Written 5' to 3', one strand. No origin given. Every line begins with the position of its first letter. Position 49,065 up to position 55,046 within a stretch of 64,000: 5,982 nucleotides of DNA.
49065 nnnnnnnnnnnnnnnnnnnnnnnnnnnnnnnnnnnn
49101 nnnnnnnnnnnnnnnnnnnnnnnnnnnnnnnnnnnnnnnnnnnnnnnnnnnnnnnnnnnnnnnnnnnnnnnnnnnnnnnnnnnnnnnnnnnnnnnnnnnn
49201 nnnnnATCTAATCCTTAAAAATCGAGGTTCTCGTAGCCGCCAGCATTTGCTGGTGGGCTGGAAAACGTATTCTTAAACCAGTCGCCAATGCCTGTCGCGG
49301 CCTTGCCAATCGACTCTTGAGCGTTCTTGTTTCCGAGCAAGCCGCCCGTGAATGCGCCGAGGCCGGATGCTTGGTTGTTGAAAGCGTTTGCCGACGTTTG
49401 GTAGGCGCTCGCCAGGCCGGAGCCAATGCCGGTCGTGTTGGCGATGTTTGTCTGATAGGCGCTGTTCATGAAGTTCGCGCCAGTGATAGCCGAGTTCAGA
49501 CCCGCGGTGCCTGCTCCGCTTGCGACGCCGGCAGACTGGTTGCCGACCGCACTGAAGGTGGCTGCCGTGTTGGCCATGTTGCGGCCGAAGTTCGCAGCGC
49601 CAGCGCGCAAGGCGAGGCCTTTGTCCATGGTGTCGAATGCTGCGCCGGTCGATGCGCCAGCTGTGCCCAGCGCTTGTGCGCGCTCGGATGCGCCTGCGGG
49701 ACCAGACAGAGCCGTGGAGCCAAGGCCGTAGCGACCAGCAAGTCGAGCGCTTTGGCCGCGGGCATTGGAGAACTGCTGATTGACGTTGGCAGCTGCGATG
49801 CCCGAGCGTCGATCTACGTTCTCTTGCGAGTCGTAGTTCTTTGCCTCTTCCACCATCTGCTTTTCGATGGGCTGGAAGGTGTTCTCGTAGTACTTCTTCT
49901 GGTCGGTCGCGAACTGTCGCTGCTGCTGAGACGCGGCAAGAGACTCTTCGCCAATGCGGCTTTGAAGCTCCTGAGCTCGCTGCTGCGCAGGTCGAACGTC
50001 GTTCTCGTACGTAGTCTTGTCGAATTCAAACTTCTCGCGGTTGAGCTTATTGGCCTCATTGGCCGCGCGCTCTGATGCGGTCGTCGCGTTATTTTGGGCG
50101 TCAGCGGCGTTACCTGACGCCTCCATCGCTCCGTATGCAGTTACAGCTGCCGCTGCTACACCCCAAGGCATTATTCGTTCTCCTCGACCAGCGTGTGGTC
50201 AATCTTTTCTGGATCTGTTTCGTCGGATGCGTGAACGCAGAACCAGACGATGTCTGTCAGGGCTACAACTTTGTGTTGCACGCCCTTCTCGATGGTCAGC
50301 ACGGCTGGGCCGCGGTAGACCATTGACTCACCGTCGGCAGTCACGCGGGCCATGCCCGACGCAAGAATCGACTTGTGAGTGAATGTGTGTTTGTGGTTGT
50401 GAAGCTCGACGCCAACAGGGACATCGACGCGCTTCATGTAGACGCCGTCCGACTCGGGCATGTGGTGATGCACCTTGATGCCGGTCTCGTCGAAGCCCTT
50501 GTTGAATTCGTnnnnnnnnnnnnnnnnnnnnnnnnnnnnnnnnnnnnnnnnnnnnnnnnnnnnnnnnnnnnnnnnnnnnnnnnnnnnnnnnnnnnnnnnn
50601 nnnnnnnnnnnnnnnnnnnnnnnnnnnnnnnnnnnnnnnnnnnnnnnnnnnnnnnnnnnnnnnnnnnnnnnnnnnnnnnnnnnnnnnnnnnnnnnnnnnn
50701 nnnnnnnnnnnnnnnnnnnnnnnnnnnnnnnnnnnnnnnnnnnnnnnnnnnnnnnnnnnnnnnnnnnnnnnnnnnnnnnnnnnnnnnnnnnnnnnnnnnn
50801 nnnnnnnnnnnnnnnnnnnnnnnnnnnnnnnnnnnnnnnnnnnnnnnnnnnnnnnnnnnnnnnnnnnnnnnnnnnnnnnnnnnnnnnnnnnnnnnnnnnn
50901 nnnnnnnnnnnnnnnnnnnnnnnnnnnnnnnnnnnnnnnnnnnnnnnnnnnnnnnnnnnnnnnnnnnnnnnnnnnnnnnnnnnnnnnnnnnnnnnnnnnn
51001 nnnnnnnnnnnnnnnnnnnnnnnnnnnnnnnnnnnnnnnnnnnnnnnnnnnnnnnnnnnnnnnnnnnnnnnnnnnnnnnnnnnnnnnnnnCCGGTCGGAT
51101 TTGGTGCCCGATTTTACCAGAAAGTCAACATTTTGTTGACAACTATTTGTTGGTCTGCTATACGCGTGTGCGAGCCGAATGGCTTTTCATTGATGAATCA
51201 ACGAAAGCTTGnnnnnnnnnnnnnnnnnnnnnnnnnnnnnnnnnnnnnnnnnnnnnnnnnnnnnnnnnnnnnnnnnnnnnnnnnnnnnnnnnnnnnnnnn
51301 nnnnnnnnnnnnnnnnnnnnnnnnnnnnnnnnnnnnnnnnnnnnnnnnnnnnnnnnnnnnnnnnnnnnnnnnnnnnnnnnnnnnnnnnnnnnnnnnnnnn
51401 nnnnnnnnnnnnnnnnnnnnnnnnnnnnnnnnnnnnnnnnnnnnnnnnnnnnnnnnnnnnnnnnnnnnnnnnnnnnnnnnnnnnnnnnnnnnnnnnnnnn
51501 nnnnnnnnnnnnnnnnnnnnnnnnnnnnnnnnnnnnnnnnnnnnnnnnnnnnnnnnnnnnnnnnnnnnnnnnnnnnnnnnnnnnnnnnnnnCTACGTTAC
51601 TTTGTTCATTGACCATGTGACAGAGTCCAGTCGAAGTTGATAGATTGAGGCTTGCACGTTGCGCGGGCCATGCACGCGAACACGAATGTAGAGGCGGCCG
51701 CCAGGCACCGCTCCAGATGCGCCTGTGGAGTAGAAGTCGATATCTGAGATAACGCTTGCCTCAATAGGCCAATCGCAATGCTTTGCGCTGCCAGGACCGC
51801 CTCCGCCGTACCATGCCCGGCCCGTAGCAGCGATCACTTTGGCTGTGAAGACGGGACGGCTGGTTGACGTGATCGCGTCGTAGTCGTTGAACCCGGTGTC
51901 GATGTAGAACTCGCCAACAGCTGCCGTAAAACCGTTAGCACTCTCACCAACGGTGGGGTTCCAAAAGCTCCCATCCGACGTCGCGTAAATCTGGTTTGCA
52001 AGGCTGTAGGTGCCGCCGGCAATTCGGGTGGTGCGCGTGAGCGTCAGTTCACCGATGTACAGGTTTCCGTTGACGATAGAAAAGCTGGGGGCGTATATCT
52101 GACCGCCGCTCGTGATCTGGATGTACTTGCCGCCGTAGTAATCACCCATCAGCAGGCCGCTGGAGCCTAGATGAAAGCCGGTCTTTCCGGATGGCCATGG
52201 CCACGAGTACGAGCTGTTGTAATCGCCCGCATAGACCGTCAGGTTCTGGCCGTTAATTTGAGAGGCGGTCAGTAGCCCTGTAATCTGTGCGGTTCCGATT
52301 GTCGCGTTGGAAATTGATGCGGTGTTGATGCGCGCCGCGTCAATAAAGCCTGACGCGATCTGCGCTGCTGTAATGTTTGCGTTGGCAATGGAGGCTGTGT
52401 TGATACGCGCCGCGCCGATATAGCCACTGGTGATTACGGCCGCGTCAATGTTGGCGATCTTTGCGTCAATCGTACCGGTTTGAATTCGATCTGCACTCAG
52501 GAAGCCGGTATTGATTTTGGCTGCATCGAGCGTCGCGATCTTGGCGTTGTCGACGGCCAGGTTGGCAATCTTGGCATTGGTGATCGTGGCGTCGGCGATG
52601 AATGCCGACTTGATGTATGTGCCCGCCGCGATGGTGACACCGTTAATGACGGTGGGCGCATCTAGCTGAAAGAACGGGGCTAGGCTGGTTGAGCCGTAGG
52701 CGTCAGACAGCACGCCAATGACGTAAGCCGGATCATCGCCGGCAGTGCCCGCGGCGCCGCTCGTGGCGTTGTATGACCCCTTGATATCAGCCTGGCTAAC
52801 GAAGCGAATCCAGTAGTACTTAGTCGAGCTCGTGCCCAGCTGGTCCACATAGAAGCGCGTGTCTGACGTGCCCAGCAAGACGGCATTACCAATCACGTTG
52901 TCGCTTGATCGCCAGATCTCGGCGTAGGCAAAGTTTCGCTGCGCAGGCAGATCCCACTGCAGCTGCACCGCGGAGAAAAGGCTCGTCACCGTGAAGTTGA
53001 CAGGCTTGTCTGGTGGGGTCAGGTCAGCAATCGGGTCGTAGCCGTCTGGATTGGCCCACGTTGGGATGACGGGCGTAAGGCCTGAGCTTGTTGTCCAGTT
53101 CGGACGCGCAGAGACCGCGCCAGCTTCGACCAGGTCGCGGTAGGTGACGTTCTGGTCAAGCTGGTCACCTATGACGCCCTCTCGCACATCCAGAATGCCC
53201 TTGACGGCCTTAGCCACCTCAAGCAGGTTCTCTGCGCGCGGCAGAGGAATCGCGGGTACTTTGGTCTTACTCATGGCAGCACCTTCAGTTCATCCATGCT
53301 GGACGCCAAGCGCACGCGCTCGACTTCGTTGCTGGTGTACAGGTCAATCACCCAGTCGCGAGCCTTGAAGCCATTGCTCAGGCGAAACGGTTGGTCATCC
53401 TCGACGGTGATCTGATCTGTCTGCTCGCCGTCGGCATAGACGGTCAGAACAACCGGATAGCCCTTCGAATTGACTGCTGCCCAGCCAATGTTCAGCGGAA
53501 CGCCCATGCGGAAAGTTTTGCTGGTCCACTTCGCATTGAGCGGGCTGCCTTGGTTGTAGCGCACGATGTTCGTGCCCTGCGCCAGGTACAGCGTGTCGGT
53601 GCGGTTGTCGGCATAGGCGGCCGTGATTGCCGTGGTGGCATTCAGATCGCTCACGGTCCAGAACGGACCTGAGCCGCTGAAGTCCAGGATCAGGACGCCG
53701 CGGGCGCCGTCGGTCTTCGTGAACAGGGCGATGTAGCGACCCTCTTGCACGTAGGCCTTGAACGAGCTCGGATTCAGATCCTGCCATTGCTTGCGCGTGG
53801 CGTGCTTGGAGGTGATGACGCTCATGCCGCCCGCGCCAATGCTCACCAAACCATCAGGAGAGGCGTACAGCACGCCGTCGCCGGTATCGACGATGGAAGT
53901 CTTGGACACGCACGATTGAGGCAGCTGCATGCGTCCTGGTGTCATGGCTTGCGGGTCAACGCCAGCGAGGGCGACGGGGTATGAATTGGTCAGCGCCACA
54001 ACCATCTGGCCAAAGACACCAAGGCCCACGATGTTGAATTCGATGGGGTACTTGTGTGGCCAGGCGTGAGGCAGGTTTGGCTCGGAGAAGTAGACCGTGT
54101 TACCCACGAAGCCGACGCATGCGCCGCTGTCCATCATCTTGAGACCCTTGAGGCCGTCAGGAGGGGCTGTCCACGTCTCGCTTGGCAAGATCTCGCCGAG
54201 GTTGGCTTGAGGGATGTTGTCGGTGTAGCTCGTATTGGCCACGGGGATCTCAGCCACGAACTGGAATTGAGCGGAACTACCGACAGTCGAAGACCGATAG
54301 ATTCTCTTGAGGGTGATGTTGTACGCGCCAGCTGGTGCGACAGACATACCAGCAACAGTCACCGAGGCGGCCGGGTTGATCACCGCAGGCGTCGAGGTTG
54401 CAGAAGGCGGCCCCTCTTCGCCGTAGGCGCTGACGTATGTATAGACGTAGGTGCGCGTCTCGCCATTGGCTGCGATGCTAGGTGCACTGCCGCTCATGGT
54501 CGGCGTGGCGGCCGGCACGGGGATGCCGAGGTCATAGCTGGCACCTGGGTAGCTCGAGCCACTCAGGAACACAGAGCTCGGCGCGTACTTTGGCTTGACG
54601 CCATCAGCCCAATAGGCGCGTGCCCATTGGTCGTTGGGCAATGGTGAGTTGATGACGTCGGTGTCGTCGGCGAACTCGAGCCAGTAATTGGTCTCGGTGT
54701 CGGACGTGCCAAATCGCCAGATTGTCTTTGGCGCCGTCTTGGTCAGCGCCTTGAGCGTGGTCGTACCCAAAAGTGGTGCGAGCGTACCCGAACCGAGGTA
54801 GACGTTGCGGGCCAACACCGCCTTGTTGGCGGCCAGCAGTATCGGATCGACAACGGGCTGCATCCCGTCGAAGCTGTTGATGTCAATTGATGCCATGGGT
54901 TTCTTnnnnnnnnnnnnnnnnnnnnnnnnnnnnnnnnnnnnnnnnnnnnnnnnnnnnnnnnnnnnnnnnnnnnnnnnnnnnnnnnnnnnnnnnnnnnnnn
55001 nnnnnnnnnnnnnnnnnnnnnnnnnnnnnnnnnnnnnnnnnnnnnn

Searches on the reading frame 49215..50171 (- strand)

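Call 11: search_protein_families(library=phrogs, proteins=[window:49215-50171:-], max_evalue=0.001)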
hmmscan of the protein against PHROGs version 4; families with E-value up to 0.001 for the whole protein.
window:49215-50171:- (318 aa): 1 family
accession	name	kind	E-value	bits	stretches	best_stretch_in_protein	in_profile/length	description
phrog_8003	-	head and packaging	9.1e-33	115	1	35-289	28-294/389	virion structural protein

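Call 67: search_protein_families(library=pfam, proteins=[window:49215-50171:-], max_evalue=0.01)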
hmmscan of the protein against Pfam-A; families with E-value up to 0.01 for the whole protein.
window:49215-50171:- (318 aa): 0 families

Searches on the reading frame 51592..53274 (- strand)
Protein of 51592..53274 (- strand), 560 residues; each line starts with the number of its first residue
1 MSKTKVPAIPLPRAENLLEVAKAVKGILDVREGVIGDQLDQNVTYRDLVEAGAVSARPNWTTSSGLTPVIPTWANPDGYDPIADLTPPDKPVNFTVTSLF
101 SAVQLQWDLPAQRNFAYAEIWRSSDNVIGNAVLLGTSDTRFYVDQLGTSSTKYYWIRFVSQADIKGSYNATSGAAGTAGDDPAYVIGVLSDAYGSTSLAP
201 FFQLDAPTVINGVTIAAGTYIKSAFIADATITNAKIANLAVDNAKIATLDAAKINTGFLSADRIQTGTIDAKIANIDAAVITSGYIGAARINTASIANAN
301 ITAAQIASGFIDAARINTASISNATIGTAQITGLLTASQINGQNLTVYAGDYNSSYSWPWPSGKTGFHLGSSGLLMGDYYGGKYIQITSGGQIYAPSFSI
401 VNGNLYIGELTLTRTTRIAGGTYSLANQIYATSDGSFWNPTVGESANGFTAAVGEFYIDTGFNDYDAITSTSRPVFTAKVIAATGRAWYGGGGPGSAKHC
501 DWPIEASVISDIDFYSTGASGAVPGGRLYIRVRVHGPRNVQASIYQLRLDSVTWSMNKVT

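Call 11: search_protein_families(library=phrogs, proteins=[window:51592-53274:-], max_evalue=0.001)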
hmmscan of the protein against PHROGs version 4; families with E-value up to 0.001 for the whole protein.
window:51592-53274:- (560 aa): 13 families
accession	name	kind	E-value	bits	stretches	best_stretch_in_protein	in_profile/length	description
phrog_19394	-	tail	1.9e-27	97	1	32-180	35-176/999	tail fiber protein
phrog_37064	-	tail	5.9e-22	78.3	1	10-177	11-181/1491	tail fiber protein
phrog_496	-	tail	1.9e-19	70.8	1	86-176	256-348/769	tail fiber protein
phrog_32822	-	head and packaging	4.2e-12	45.6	1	209-271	1090-1151/1548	virion structural protein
phrog_36443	-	unknown function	1.6e-09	37.2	1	220-292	428-505/1238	-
phrog_2589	-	tail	4e-08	31.1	1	86-199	714-829/3686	tail protein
phrog_13518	-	unknown function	1.1e-06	27.9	1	216-338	250-374/1230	-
phrog_16534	-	tail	1.4e-06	29.1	1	287-350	224-287/322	tail fiber protein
phrog_21412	-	tail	1.5e-05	23.9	1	215-329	836-950/1452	tail fiber protein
phrog_7660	-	tail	2.2e-05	23.3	0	213-279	437-526/1656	tail fiber protein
phrog_31265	-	unknown function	9.3e-05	23.4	1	215-340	30-155/264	-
phrog_1330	-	tail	0.00057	18.8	0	221-269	999-1048/1361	tail protein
phrog_10507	-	unknown function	0.00082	18.9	1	233-280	604-651/869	-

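Call 67: search_protein_families(library=pfam, proteins=[window:51592-53274:-], max_evalue=0.01)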
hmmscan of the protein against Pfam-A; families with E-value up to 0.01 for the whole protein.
window:51592-53274:- (560 aa): 1 family
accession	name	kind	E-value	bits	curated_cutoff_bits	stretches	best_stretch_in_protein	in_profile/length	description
PF09327.17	Phage_Tail_Tip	-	2.4e-05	24.6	22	0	219-255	80-107/139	Bacteriophage tail tip fiber protein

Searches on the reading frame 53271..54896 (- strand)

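Call 11: search_protein_families(library=phrogs, proteins=[window:53271-54896:-], max_evalue=0.001)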
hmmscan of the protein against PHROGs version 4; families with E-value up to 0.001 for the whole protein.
window:53271-54896:- (541 aa): 3 families
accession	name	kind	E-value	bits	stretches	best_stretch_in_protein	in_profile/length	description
phrog_511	-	head and packaging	2.8e-141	473.6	1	1-538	319-859/862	internal virion protein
phrog_17680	-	unknown function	4.8e-55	188.4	1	1-281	1-282/356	-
phrog_26027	-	unknown function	4.4e-13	50.2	1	342-539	5-201/201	-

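Call 67: search_protein_families(library=pfam, proteins=[window:53271-54896:-], max_evalue=0.01)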
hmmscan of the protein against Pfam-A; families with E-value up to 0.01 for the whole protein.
window:53271-54896:- (541 aa): 0 families
